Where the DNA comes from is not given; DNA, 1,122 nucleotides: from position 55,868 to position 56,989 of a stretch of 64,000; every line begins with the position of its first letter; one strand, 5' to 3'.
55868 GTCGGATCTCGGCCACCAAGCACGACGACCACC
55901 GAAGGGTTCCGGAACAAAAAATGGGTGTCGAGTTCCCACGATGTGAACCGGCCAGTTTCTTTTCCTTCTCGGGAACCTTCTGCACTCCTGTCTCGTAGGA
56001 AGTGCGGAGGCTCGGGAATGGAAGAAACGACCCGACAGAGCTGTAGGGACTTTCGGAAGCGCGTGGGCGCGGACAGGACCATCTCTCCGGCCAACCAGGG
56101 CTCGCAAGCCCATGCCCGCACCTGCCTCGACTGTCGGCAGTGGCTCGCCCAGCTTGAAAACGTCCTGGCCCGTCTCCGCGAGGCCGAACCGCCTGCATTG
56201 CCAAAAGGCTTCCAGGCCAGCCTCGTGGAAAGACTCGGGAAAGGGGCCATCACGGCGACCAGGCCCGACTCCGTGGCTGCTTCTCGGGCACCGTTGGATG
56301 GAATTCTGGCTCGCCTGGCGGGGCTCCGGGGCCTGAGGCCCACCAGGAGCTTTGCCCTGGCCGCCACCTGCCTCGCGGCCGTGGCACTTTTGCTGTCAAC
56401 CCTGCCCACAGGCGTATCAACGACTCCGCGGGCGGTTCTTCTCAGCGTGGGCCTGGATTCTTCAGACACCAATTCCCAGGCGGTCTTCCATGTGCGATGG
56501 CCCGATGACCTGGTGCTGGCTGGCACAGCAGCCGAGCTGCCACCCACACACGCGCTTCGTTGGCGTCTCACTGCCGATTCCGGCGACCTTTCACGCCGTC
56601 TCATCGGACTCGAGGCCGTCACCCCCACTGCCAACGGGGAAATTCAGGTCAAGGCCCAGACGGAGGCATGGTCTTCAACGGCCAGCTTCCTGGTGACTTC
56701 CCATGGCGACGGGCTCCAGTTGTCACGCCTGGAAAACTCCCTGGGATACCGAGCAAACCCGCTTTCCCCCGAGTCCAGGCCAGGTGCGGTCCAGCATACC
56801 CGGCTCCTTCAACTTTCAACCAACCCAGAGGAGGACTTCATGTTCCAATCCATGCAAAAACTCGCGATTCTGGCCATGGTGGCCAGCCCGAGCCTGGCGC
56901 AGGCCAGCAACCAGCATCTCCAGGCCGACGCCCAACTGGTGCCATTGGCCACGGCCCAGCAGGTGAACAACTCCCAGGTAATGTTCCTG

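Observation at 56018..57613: Anti-sigma-like zf-HC2 membrane protein continuous with a Met/Asp/Gly/His-rich domain; an internal start with its own signal peptide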

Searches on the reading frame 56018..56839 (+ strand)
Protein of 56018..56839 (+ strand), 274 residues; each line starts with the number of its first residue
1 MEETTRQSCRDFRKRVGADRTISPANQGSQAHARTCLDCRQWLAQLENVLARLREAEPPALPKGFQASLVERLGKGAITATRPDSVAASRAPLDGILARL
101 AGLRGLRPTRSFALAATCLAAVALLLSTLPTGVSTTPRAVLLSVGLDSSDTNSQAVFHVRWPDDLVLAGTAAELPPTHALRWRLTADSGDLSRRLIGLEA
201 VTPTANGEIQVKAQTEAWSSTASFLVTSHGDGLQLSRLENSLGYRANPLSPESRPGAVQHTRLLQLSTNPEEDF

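Call 5: find_homologous_proteins(query=window:56018-56839:+, max_evalue=0.001)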
Query window:56018-56839:+: 8000 candidates shared short words with the query, none scored E <= 0.001.

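Call 14: search_protein_families(library=ncbifam, proteins=[window:56018-56839:+], max_evalue=0.1)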
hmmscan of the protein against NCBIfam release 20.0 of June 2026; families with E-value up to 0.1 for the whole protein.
window:56018-56839:+ (274 aa): 1 family
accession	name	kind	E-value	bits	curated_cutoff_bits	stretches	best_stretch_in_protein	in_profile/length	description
NF052375.1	antisigma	equivalog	0.00025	21.1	100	1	31-128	20-103/217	anti-sigma factor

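Call 42: search_protein_families(library=pfam, alignment_id=A1, max_evalue=1)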
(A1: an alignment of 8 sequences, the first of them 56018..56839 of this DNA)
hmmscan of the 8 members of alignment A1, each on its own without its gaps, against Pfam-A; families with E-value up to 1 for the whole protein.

A. member 1, window:56018-56839:+ (274 aa): 0 families

B. families by the number of members that match (of 8 scanned): 9 families
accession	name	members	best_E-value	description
PF13490.11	zf-HC2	4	7.7e-08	Putative zinc-finger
PF11859.13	DUF3379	2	0.00039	Protein of unknown function (DUF3379)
PF18694.6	TDP-43_N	1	0.0084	TAR DNA-binding protein 43, N-terminal domain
PF23817.1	DUF7188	1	0.024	Family of unknown function (DUF7188)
PF14030.11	DUF4245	1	0.032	Protein of unknown function (DUF4245)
PF21591.2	Hera_DD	1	0.036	RNA helicase Hera, dimerization domain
PF07676.18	PD40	1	0.16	WD40-like Beta Propeller Repeat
PF18092.7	DraK_HK_N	1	0.32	DraK Histidine Kinase N-terminal domain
PF14424.12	Toxin-deaminase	1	0.43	The BURPS668_1122 family of deaminases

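Call 43: search_solved_structures(query=A1, max_evalue=10, show_alignments=2)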
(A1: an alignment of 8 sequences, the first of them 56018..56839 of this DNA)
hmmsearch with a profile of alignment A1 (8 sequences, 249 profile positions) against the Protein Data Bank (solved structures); distinct sequences matched with E-value up to 10: 14.
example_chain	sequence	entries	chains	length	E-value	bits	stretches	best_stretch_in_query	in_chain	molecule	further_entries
5wuq_C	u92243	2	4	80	1.3e-08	38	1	7-81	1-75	Anti-sigma-W factor RsiW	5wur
2q1z_B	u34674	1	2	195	0.00029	23.7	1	33-109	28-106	Anti-Sigma factor ChrR, transcriptional activator ChrR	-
2z2s_B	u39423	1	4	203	0.00032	23.6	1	33-109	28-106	Anti-Sigma factor ChrR, transcriptional activator ChrR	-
8rlz_A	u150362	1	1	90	0.29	13.9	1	18-54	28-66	Antisigma factor DdvA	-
1hx1_B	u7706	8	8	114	0.34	13.7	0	45-80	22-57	BAG family molecular chaperone regulator 1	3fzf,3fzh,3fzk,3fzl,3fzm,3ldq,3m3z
5aqf_B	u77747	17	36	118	0.35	13.6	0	45-80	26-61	BAG FAMILY MOLECULAR CHAPERONE REGULATOR 1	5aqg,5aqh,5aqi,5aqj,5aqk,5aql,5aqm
3hug_B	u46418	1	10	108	0.51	13.1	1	31-59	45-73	PROBABLE CONSERVED MEMBRANE PROTEIN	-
2ywq_A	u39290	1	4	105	0.88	12.3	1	148-177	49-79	Ribosomal subunit interface protein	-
4mdr_A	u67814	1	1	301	0.88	12.3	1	127-190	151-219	AP-4 complex subunit mu-1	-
3l81_A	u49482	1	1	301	0.9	12.3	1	127-190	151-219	AP-4 complex subunit mu-1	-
6gzx_V3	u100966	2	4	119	1.2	11.9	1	148-177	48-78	Ribosome hibernation promoting factor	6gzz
2elw_A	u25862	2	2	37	1.6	11.5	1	38-63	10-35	Zinc finger protein 406 | Zinc finger protein ZFAT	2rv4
9u9i_M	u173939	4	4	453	1.7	11.3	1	128-190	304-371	AP-4 complex subunit mu-1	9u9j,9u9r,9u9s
6ml2_A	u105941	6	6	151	1.7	11.3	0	7-58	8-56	Zinc finger and BTB domain-containing protein 24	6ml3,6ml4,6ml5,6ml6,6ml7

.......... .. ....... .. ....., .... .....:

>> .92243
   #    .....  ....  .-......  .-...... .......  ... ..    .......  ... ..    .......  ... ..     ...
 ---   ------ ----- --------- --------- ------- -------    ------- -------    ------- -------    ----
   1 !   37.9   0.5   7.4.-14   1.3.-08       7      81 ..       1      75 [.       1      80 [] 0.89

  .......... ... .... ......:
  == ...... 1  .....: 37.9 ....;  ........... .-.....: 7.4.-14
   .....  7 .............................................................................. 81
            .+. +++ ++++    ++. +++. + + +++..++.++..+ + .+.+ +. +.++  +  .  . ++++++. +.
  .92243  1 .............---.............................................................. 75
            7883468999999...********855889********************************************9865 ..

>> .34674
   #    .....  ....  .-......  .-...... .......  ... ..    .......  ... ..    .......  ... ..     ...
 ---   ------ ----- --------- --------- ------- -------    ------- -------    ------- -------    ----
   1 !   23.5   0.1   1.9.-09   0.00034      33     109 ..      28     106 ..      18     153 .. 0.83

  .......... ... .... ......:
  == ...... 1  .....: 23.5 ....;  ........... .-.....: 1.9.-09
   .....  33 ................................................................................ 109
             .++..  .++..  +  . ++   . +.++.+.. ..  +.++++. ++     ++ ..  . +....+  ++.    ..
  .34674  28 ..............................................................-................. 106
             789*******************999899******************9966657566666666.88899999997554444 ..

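Call 51: predict_structure(alignment_id=A1)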
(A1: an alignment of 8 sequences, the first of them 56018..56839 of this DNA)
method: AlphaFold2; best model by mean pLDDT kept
length: 274 residues; sequences in the alignment: 8
mean_pLDDT: 55.7   pTM: 0.35
mean pLDDT of the five models: 55.7, 55.3, 55.2, 50.7, 41.9
residues with pLDDT >= 90: 0; 70-90: 32; 50-70: 157; < 50: 85
segments of 3 or more residues with pLDDT < 50: 78-95, 129-137, 170-173, 187-190, 194-203, 242-274
pLDDT, mean of each block of 10 residues (from residue 1): 64 65 54 75 77 67 70 56 41 50 51 59 55 45 54 61 59 53 56 44 53 62 59 56 45 39 39 33
secondary structure, 60 per line:
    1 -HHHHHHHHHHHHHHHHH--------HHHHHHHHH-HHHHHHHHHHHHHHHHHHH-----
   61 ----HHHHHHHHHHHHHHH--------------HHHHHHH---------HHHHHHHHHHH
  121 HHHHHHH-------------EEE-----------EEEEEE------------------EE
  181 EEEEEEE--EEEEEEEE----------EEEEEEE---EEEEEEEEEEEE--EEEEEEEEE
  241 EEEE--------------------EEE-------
elements in order: H2-18 H27-35 H37-55 H65-79 H94-100 H110-127 E141-143 E155-160 E179-187 E190-197 E208-214 E218-229 E232-244 E265-267

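Call 94: search_dna_similar(query=window:56018-56839:+, collection=plasmids, mode=protein, max_evalue=0.01, max_rows=10)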
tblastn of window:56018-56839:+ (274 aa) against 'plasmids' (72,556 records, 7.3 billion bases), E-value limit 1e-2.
No match.

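Call 99: fold_search(model_id=the predicted structure, library=pdb)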
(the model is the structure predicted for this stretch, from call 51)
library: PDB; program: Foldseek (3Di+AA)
matches with E <= 10: 870; with E <= 0.001: 0
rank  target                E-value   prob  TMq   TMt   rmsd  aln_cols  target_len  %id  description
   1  9cc2_A                1.7e-02  0.15  0.10  0.07  29.2       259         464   14  Cryo-EM structure of mouse PI(4,5)P2-bound TRPML1 channel at 2.46 Angstrom resolution (released 2024-10-09)
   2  6gqf_B                5.8e-02  0.44  0.15  0.23  15.7       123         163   13  The structure of mouse AsterA (GramD1a) with 25-hydroxy cholesterol (released 2018-09-26)
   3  9hld_A                5.8e-02  0.10  0.10  0.07  26.4       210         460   12  TRPML1 in complex with compound 13 (released 2025-06-04)
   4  9ekv_A                5.8e-02  0.10  0.09  0.07  26.3       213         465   11  ML-SA5 bound TRPML1 in an open state (released 2025-06-18)
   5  6e7p_A                6.2e-02  0.15  0.13  0.09  26.9       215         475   13  cryo-EM structure of human TRPML1 with PI35P2 (released 2018-11-28)
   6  9eks_A                6.2e-02  0.11  0.11  0.09  26.9       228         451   13  ML2-SA1 bound TRPML1-V432A/A433G in a partially open state (released 2025-06-18)
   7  7azn                  6.9e-02  0.41  0.15  0.22  16.5       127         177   12  Structure of mouse AsterC (GramD1c) with a new cholesterol-derived compound (released 2021-01-13)
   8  5tja                  6.9e-02  0.12  0.12  0.14  25.8       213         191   13  I-II linker of TRPML1 channel at pH 6 (released 2017-01-25)
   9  8v5l_A                7.3e-02  0.92  0.23  0.45   8.7       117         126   12  Structure of the Varicella Zoster Virus (VZV) gI binding domain of glycoprotein E (gE) in complex with human Fab 1A2 a (released 2024-10-09)
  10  9hlc_A                7.3e-02  0.10  0.11  0.08  25.9       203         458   10  TRPML1 in complex with compound 11 (released 2025-06-04)
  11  7mgl_A                8.3e-02  0.12  0.12  0.08  26.4       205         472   13  Structure of human TRPML1 with ML-SI3 (released 2021-06-16)
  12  2zf3_A                8.8e-02  0.35  0.17  0.22   8.8       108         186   14  Crystal Structure of VioE (released 2008-01-01)
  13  2zf3_B                8.8e-02  0.33  0.16  0.22   8.1       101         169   15  Crystal Structure of VioE (released 2008-01-01)
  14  6gqf_C                8.8e-02  0.28  0.15  0.23  15.0       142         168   10  The structure of mouse AsterA (GramD1a) with 25-hydroxy cholesterol (released 2018-09-26)
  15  6gqf_A                9.8e-02  0.25  0.14  0.22  17.3       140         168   11  The structure of mouse AsterA (GramD1a) with 25-hydroxy cholesterol (released 2018-09-26)
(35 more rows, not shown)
